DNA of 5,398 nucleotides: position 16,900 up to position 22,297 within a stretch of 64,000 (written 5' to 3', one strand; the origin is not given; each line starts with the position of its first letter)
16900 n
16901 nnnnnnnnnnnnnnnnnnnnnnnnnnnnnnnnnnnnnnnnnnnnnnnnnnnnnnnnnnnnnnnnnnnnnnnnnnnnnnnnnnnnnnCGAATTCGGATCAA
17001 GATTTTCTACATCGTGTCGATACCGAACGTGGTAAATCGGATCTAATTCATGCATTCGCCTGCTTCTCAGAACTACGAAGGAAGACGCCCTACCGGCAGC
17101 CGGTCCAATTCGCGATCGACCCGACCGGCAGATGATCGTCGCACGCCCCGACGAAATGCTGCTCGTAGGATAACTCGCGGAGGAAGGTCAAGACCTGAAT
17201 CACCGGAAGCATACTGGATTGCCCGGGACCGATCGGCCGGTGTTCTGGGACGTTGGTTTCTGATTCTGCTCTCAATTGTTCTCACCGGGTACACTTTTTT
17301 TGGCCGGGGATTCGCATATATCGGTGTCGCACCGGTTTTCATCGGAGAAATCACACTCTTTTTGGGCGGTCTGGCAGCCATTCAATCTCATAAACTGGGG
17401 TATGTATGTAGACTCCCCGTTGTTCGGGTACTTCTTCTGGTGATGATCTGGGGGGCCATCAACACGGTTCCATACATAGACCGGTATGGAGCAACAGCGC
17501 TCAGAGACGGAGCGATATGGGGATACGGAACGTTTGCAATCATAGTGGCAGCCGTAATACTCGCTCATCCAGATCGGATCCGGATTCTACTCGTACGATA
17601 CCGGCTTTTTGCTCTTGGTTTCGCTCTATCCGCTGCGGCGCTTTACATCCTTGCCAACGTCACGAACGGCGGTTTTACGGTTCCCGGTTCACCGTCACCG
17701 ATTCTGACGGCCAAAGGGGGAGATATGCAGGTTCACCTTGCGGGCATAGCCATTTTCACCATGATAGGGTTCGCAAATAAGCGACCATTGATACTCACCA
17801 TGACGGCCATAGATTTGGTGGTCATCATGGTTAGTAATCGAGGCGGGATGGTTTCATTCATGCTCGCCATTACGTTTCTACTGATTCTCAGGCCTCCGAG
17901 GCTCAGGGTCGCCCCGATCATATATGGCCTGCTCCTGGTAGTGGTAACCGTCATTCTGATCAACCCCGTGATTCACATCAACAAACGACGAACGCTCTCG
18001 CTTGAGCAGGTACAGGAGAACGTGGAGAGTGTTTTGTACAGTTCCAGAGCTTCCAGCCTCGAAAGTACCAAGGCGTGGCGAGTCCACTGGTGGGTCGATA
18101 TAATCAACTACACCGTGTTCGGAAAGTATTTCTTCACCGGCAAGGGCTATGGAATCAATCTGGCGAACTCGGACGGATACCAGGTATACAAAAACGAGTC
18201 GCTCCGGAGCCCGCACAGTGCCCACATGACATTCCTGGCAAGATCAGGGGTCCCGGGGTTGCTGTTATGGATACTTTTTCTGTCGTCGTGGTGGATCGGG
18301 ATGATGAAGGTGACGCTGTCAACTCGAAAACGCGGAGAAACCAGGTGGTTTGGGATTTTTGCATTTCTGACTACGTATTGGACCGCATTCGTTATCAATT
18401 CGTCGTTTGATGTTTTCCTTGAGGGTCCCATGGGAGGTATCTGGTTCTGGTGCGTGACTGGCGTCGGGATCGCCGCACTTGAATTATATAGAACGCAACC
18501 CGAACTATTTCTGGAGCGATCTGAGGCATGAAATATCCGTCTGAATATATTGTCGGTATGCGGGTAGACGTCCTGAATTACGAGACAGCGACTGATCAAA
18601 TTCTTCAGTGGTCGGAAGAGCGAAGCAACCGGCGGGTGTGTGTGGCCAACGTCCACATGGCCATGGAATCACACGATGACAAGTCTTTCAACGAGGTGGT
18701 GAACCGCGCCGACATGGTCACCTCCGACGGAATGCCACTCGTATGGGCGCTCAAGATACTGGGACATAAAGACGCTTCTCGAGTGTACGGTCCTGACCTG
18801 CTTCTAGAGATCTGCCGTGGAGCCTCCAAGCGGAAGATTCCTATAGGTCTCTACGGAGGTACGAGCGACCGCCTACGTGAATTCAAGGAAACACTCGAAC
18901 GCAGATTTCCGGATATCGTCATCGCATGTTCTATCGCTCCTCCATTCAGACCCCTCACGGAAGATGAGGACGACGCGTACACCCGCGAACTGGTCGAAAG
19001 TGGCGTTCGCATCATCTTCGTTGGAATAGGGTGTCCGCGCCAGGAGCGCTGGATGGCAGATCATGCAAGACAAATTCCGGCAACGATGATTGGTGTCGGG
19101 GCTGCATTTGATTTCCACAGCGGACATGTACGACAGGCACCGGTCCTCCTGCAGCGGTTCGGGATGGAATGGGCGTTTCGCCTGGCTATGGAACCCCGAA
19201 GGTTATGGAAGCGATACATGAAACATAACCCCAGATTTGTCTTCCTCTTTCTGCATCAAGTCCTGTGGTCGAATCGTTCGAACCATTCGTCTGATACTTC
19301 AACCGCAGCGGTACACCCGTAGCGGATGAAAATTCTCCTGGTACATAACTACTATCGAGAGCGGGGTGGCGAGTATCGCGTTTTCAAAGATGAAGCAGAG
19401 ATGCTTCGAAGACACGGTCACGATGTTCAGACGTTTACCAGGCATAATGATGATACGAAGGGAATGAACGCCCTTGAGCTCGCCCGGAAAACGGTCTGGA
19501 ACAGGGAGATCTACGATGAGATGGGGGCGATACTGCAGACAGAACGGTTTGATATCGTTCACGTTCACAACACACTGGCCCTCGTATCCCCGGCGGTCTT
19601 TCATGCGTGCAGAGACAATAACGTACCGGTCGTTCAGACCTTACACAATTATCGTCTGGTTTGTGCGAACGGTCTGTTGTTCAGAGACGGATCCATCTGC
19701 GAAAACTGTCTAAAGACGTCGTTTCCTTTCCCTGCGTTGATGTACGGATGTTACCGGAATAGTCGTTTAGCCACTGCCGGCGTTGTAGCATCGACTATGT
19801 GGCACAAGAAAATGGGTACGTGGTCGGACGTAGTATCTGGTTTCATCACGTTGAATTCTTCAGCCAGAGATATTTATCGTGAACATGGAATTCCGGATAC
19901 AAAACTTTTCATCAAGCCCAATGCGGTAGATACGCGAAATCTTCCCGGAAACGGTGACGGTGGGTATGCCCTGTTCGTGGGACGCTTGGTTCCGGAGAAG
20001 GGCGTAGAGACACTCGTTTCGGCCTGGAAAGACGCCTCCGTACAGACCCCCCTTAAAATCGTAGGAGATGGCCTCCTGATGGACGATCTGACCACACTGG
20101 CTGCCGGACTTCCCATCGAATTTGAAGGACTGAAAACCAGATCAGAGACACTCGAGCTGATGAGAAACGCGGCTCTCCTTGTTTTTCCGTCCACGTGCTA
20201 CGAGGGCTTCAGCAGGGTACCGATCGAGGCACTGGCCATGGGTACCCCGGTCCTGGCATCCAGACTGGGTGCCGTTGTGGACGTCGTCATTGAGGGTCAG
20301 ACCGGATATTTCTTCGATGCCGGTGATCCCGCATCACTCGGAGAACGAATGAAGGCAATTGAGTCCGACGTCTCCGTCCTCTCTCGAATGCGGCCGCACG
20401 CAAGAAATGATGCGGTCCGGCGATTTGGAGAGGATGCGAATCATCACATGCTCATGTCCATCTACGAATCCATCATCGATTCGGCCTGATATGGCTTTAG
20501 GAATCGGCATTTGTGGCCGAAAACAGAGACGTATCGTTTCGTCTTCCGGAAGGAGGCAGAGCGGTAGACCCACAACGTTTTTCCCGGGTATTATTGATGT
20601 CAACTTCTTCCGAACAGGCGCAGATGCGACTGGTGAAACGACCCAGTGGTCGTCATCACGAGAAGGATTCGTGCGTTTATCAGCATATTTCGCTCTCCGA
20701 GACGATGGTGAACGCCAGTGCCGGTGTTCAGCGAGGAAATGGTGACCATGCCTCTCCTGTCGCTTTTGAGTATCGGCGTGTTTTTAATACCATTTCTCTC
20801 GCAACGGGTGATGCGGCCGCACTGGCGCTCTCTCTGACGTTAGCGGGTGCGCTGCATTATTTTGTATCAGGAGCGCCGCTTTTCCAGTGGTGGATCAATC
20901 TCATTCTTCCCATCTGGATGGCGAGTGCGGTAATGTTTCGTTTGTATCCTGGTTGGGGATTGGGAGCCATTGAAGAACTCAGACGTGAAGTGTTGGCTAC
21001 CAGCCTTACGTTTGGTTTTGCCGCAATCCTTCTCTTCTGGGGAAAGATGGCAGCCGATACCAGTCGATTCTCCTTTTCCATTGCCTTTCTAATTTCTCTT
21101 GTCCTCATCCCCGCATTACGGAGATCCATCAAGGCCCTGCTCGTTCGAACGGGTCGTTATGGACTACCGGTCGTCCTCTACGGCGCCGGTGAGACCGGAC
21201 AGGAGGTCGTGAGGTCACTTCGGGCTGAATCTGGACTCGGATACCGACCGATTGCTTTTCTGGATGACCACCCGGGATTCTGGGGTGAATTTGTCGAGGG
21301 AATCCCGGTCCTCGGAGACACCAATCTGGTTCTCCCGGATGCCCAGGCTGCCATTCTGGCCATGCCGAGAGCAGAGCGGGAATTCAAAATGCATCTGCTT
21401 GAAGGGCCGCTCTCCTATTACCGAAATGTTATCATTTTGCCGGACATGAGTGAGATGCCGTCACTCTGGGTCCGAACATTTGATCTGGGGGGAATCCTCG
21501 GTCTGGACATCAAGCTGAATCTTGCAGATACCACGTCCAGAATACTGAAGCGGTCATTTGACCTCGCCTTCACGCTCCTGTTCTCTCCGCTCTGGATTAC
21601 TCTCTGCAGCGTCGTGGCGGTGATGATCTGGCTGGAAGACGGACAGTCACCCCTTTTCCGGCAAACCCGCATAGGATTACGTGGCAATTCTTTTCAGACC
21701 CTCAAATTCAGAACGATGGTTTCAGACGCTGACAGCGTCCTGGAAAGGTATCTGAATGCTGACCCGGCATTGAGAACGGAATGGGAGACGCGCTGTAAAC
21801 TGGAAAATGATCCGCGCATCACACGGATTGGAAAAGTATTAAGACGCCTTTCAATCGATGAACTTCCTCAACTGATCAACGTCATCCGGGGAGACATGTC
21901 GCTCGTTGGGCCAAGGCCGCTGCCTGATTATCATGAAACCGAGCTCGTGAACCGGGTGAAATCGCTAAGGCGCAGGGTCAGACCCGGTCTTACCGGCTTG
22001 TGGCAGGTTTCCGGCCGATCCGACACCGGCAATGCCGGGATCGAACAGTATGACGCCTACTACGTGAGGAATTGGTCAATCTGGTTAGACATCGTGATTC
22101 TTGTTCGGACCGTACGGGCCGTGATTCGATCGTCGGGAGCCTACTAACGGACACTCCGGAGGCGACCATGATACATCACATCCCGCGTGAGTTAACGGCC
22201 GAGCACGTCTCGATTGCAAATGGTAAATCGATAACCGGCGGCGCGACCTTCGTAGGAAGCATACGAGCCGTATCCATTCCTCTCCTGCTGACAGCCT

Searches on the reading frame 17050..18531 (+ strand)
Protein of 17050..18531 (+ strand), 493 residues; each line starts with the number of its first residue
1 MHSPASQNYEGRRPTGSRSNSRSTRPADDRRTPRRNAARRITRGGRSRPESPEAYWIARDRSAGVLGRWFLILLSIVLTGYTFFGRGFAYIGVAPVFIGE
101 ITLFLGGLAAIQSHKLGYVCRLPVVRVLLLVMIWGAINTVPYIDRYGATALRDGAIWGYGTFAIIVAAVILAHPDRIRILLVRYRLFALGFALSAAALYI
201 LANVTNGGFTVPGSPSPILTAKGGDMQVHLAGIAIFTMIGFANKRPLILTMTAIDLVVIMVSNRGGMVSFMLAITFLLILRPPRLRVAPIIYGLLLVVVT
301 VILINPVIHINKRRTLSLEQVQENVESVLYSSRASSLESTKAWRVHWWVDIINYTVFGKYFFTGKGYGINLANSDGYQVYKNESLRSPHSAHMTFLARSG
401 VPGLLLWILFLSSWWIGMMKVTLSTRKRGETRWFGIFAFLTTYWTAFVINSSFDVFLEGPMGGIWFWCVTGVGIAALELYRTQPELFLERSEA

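Call 7: search_protein_families(library=pfam, proteins=[window:17050-18531:+], max_evalue=0.001)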
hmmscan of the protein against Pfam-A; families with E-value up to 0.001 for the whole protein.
window:17050-18531:+ (493 aa): 1 family
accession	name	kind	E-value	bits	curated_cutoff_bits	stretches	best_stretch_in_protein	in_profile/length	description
PF04932.20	Wzy_C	-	2.1e-12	47.5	31.7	1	256-408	8-149/149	O-Antigen ligase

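Call 46: search_protein_families(library=ncbifam, proteins=[window:17050-18531:+], max_evalue=0.001)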
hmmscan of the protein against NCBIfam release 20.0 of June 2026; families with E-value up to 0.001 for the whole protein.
window:17050-18531:+ (493 aa): 0 families

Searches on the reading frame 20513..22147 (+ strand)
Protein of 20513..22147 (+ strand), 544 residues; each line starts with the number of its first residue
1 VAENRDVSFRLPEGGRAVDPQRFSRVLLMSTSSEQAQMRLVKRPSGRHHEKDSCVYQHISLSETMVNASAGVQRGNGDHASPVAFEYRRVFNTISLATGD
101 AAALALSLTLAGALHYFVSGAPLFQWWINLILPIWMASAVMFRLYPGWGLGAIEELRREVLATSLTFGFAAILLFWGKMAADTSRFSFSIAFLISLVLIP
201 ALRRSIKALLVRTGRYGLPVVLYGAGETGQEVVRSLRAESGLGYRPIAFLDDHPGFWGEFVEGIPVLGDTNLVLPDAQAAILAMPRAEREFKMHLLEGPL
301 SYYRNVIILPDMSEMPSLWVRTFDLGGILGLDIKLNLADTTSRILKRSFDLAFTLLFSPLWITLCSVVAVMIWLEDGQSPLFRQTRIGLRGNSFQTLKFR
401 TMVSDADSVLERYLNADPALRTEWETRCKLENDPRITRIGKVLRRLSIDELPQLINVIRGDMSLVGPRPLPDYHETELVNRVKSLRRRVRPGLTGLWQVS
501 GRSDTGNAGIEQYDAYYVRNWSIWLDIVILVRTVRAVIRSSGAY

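Call 7: search_protein_families(library=pfam, proteins=[window:20513-22147:+], max_evalue=0.001)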
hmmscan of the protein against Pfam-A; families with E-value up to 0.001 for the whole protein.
window:20513-22147:+ (544 aa): 2 families
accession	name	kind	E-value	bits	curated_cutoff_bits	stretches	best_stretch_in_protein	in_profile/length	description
PF02397.22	Bac_transf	-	2e-60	203.8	27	1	346-538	1-178/179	Bacterial sugar transferase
PF13727.12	CoA_binding_3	-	4.6e-10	40.2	25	1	153-276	15-136/175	CoA-binding domain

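Call 46: search_protein_families(library=ncbifam, proteins=[window:20513-22147:+], max_evalue=0.001)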
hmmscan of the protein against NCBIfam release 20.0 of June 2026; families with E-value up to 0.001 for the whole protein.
window:20513-22147:+ (544 aa): 11 families
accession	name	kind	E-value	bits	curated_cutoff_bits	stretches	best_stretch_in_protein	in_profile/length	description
TIGR03022.1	WbaP_sugtrans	subfamily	1.2e-126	423.7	403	1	97-544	2-456/456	undecaprenyl-phosphate galactose phosphotransferase WbaP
TIGR03025.1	EPS_sugtrans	subfamily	2.3e-104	350.1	295.55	1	100-544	3-445/445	exopolysaccharide biosynthesis polyprenyl glycosylphosphotransferase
TIGR03023.1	WcaJ_sugtrans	equivalog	3.6e-76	257.3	410.75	1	119-544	26-453/453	undecaprenyl-phosphate glucose phosphotransferase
NF011751.0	PRK15204.1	equivalog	4.1e-65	220.2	907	1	160-544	90-476/476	undecaprenyl-phosphate galactose phosphotransferase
NF052601.1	undeca_RfbP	equivalog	6.2e-58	195.9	330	1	337-543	36-243/244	undecaprenyl-phosphate galactose phosphotransferase family protein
TIGR03013.1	EpsB_2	subfamily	1.9e-44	152.5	393.35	1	341-543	250-442/443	TIGR03013 family XrtA/PEP-CTERM system glycosyltransferase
NF041877.1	EPS_EpsZ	equivalog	2e-44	152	800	1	345-543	265-458/459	exopolysaccharide biosynthesis polyisoprenyl-phosphate hexose-1-phosphate transferase EpsZ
NF007518.0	PRK10124.1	equivalog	3.2e-39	135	684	1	192-535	119-455/464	undecaprenyl-phosphate glucose phosphotransferase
NF050817.1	PolSacchBiosHfsE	equivalog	4e-27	95.1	750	1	147-537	67-459/467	polysaccharide biosynthesis protein HfsE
NF045514.1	glycotran_HepC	equivalog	1.7e-19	70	140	1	340-470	115-212/220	heterocyst development glycosyltransferase HepC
TIGR03570.1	NeuD_NnaD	subfamily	0.0002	21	160.8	1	220-284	2-66/202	NeuD/PglB/VioB family sugar acetyltransferase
